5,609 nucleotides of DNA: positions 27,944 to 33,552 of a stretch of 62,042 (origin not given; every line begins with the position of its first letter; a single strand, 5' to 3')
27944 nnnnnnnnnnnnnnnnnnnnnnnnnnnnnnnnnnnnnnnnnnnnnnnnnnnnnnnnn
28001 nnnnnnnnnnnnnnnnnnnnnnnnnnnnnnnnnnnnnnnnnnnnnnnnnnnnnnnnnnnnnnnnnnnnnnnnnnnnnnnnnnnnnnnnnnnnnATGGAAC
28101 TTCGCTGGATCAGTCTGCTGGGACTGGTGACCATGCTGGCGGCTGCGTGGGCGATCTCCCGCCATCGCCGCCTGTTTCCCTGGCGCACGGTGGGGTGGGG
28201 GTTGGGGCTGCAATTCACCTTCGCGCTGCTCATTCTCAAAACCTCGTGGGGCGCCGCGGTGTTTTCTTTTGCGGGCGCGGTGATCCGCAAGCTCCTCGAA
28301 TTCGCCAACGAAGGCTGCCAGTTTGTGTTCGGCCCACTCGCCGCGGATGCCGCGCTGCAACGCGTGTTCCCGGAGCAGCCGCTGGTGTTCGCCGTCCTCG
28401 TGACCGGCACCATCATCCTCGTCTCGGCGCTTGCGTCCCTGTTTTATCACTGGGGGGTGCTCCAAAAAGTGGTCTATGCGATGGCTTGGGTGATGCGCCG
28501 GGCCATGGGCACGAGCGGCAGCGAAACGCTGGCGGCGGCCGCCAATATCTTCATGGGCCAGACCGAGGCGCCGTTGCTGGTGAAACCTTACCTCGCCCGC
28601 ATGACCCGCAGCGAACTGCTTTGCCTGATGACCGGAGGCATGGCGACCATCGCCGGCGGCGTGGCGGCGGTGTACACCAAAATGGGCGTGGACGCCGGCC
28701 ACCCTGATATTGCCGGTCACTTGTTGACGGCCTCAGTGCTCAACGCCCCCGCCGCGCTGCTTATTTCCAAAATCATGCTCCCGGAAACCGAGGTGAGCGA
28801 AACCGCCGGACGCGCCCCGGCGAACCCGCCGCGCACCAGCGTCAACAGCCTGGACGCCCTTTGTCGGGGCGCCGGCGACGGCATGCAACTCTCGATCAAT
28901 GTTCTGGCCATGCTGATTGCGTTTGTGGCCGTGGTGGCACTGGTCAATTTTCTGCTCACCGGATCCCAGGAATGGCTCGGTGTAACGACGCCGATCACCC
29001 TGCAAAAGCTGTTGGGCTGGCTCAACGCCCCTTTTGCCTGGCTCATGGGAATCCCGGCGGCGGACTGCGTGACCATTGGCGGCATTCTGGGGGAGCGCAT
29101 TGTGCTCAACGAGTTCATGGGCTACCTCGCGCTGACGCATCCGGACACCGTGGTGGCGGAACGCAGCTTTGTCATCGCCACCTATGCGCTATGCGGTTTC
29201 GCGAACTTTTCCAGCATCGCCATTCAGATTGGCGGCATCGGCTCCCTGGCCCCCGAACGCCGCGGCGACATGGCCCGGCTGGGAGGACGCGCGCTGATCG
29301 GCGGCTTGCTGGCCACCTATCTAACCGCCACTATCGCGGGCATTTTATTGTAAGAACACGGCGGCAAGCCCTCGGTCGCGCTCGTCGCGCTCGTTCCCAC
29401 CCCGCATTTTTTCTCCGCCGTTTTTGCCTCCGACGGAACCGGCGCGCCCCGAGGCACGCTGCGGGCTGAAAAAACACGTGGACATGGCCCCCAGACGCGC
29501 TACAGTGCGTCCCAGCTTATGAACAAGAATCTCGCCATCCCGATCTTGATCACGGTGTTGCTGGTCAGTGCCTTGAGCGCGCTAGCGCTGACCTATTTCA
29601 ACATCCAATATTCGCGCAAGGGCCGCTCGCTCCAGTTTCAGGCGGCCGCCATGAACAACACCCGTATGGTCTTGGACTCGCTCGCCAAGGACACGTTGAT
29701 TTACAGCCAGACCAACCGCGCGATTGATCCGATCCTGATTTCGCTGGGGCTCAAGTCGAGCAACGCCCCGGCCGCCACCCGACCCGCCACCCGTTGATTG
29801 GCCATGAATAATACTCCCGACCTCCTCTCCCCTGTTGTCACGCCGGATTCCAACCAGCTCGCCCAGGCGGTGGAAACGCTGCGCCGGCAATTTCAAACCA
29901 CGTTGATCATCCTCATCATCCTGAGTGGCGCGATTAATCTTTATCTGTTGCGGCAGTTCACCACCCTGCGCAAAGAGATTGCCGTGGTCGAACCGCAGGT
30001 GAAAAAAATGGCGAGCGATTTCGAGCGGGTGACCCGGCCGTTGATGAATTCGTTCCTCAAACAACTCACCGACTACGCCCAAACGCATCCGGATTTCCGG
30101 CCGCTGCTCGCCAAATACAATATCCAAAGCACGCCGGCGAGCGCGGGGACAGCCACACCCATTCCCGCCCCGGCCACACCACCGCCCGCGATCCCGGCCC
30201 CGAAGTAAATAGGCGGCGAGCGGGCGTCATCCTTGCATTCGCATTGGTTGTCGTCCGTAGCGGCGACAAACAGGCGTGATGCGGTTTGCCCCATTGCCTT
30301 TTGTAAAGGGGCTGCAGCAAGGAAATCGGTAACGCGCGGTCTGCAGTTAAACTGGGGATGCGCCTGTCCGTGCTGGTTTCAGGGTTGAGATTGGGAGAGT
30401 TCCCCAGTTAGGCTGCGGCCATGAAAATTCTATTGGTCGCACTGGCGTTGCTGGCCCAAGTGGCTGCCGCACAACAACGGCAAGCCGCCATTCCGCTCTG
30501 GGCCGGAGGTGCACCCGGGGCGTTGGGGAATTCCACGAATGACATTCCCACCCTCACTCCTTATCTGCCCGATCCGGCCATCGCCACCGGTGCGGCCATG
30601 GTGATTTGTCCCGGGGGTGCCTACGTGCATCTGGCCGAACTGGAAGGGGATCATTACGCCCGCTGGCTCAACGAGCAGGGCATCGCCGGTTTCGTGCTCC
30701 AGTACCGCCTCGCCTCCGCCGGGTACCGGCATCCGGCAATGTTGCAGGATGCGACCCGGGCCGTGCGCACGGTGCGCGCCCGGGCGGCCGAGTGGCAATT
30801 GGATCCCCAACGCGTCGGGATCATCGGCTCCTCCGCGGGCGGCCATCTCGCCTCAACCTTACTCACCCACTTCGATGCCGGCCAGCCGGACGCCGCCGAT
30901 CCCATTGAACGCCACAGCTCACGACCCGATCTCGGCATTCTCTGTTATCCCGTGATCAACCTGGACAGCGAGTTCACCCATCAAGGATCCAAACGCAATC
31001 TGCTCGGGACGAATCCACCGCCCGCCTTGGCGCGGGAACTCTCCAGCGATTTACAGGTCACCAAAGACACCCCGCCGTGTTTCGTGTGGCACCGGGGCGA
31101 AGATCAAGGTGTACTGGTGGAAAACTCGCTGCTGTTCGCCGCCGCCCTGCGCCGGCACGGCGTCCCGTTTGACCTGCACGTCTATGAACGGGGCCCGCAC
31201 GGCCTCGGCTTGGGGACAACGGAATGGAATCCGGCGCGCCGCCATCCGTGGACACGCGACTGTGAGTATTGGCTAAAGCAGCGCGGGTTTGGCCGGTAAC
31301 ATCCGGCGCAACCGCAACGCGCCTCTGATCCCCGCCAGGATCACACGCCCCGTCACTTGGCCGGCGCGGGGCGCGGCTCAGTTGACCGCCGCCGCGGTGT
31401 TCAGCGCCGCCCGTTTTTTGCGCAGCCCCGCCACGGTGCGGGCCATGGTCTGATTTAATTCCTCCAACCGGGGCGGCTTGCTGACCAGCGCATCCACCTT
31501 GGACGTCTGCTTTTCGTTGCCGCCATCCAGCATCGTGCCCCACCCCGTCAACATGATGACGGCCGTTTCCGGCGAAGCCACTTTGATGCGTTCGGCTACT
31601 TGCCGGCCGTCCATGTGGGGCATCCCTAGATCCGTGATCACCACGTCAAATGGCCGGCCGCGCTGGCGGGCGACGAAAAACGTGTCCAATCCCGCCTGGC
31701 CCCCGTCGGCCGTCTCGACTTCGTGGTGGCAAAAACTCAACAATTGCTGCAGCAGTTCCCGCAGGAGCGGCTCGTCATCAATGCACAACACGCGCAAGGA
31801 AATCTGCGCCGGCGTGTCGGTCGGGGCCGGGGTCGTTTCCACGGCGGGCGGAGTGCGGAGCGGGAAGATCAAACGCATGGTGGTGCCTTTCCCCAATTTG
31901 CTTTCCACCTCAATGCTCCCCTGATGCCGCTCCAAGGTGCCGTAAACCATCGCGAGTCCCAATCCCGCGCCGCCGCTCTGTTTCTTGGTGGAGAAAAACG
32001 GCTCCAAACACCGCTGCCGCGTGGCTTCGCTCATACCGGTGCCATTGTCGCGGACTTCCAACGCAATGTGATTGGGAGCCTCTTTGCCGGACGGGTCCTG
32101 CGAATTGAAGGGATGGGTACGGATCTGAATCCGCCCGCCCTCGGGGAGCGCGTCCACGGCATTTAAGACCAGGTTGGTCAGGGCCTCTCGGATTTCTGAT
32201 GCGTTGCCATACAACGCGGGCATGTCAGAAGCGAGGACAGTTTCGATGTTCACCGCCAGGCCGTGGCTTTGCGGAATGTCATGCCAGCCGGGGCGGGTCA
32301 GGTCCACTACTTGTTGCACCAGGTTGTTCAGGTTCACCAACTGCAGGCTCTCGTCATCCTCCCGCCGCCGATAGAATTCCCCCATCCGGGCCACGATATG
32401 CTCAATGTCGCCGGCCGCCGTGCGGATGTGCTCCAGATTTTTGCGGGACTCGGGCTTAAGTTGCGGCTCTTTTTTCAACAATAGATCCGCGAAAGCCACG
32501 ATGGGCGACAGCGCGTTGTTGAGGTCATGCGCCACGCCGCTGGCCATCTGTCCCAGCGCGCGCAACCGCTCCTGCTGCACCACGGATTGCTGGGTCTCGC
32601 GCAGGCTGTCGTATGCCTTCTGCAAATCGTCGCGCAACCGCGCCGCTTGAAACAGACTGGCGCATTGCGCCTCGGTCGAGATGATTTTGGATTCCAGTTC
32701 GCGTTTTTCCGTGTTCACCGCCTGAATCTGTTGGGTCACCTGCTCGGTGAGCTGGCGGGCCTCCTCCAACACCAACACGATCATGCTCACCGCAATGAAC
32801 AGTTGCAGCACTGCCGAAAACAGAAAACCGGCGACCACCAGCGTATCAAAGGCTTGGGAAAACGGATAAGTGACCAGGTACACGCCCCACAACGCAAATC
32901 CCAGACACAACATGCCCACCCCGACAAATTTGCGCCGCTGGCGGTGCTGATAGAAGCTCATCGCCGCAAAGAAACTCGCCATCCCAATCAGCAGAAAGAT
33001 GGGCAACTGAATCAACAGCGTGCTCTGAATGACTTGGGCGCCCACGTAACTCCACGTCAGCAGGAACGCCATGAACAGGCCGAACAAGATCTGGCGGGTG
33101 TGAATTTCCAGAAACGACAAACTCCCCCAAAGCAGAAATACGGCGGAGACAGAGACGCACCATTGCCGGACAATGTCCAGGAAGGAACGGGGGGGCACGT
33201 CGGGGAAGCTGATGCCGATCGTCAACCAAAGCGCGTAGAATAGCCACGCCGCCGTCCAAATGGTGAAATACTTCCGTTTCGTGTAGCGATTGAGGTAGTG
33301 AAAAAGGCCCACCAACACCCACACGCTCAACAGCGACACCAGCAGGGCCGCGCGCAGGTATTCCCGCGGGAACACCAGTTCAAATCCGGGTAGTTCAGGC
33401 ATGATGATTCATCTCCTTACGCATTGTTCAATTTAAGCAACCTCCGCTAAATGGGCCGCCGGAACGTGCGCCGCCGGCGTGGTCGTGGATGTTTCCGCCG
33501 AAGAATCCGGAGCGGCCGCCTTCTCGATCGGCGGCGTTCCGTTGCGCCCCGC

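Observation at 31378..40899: Giant REC-HPt-REC / 1,800-aa coiled-coil / pseudo-HATPase protein coupled to a 7-TM hybrid histidine kinase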

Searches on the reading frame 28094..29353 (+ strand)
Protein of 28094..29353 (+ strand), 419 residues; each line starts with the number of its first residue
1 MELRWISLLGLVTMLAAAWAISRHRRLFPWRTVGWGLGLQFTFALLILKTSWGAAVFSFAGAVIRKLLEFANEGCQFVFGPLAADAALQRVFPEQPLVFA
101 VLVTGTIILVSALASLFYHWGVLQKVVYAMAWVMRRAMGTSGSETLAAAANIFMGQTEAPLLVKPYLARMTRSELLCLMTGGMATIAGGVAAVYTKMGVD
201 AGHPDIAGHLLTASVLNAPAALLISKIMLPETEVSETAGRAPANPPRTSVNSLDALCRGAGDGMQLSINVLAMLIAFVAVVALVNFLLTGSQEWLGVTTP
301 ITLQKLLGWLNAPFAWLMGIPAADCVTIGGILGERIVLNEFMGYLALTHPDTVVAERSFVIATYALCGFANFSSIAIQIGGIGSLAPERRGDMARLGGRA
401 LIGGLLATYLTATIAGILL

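Call 24: search_protein_families(library=pfam, proteins=[window:28094-29353:+], max_evalue=0.001)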
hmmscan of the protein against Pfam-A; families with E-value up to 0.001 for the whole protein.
window:28094-29353:+ (419 aa): 3 families
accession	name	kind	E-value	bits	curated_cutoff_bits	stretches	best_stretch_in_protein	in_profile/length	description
PF07662.18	Nucleos_tra2_C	-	1.6e-72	244.1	32.3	1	209-416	1-213/213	Na+ dependent nucleoside transporter C-terminus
PF01773.25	Nucleos_tra2_N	-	7.9e-26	90.8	27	1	9-82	1-74/74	Na+ dependent nucleoside transporter N-terminus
PF07670.19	Gate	-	2.4e-17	63.7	29.6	1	102-198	3-101/104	Nucleoside recognition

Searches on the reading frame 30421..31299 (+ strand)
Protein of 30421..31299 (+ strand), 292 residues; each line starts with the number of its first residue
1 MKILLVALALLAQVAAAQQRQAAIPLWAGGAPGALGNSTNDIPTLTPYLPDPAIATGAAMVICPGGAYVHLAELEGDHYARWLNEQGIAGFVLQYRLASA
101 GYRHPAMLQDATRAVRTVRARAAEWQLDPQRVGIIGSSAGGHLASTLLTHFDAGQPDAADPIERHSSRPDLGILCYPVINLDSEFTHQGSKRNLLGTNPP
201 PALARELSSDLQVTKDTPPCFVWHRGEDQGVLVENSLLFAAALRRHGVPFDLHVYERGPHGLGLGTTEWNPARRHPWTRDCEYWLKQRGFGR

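Call 24: search_protein_families(library=pfam, proteins=[window:30421-31299:+], max_evalue=0.001)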
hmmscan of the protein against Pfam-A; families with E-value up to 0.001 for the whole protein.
window:30421-31299:+ (292 aa): 3 families
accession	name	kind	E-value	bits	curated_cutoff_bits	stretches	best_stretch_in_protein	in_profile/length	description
PF20434.5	BD-FAE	-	2.1e-20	73.6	26.8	1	48-243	4-215/215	BD-FAE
PF07859.19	Abhydrolase_3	-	1.9e-16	60.9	25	1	86-261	28-207/210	alpha/beta hydrolase fold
PF00326.27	Peptidase_S9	-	9e-12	45.4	22.6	1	206-266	131-193/213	Prolyl oligopeptidase family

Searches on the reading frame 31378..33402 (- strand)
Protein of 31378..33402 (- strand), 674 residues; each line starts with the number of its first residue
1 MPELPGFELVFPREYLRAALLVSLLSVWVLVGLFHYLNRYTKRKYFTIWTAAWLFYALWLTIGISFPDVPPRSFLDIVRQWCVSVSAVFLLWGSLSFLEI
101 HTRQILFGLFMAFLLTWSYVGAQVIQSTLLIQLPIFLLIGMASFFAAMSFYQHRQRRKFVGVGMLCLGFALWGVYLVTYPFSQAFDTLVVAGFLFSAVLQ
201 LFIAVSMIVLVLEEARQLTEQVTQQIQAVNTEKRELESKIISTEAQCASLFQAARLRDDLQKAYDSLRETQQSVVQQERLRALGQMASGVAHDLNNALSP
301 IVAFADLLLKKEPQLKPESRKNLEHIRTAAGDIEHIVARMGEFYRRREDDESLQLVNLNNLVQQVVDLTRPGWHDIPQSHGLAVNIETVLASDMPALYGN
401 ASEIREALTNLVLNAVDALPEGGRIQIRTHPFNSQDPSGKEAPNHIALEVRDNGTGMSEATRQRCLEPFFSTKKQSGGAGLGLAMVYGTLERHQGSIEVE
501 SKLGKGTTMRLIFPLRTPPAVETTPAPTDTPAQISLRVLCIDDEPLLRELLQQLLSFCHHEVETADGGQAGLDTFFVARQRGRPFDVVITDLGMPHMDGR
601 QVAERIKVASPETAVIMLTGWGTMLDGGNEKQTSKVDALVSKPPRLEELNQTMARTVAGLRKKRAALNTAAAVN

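Call 5: search_protein_families(library=pfam, proteins=[window:31378-33402:-], max_evalue=0.1)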
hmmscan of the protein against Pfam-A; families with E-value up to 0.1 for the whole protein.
window:31378-33402:- (674 aa): 9 families
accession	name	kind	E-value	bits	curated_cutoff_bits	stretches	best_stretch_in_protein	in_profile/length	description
PF02518.31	HATPase_c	-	4.5e-23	82.2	26.4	1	400-516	2-110/111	Histidine kinase-, DNA gyrase B-, and HSP90-like ATPase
PF00072.30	Response_reg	-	9.9e-18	64.8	30.2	1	538-652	1-109/111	Response regulator receiver domain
PF00512.31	HisKA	-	3.8e-09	36.9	26.9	1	283-346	2-63/66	His Kinase A (phospho-acceptor) domain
PF13581.12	HATPase_c_2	-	0.00052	20.5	27.4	1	405-498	37-113/127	Histidine kinase-like ATPase domain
PF21912.2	Glyco_transf_99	-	0.028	15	27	0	298-338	93-132/179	Glycosyltransferase 99 family N-terminal domain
PF13589.12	HATPase_c_3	-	0.045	14.2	25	1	405-474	4-62/137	Histidine kinase-, DNA gyrase B-, and HSP90-like ATPase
PF10090.15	HPTransfase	-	0.052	13.7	22.9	0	408-430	36-58/123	Histidine phosphotransferase C-terminal domain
PF24487.1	NDC80_loop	-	0.066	13.3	27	0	211-278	127-194/233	Kinetochore protein NDC80 loop region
PF19579.4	FtsL_2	-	0.087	13.2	24.6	0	201-262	20-81/100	Bacteriodetes cell division protein (FtsL-like)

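Call 6: search_protein_families(library=ncbifam, proteins=[window:31378-33402:-], max_evalue=0.1)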
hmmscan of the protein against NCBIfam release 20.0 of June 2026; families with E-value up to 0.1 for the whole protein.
window:31378-33402:- (674 aa): 142 families (the best 25 are shown)
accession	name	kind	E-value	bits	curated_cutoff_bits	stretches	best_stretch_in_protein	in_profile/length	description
NF010076.0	PRK13557.1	subfamily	1.7e-54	185.2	631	1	268-656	148-532/540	histidine kinase famiy protein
NF046020.1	HisKinCckABruc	equivalog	9.7e-50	169.3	1000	1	271-651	468-861/868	cell cycle histidine kinase CckA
NF010411.0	PRK13837.1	equivalog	1.7e-48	165.3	647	1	266-665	433-820/828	two-component system VirA-like sensor kinase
NF008468.0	PRK11360.1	equivalog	8.4e-48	163.1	646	1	267-517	380-610/616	two-component system sensor histidine kinase AtoS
NF052574.1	HisKinEspCMyxo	equivalog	2.7e-46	158.1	1200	1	268-655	402-781/785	serine histidine kinase EspC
NF046026.1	HisKinCckACaul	equivalog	6.8e-46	156.7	1000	1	268-621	287-641/678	cell cycle histidine kinase CckA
NF052573.1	HisKinEspAMyxo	equivalog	3.9e-40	137.6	1400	1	268-657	369-750/755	serine histidine kinase EspA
NF007688.0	PRK10364.1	equivalog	2e-35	122.4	479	1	229-516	186-452/460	two-component system sensor histidine kinase ZraS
NF008302.0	PRK11091.1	equivalog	2.2e-28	98.9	838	1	281-659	281-645/779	aerobic respiration two-component sensor histidine kinase ArcB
NF046044.1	PnpS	equivalog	7.1e-27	94.4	400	1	278-514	167-390/390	two-component system histidine kinase PnpS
TIGR02966.1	phoR_proteo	equivalog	6.3e-26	91.2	334.2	1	285-513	116-333/333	phosphate regulon sensor histidine kinase PhoR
TIGR02956.1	TMAO_torS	equivalog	2.1e-25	89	676.5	1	356-664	537-827/967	TMAO reductase system sensor histidine kinase/response regulator TorS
NF038348.1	T2SS_HK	subfamily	2.6e-25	88.9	450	2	392-516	460-574/574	histidine kinase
NF008318.0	PRK11107.1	equivalog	2.7e-24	85.3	890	2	289-524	299-527/920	two-component sensor histidine kinase BarA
NF008543.0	PRK11466.1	equivalog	9e-24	83.4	982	1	382-669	539-810/914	TMAO reductase system sensor histidine kinase/response regulator TorS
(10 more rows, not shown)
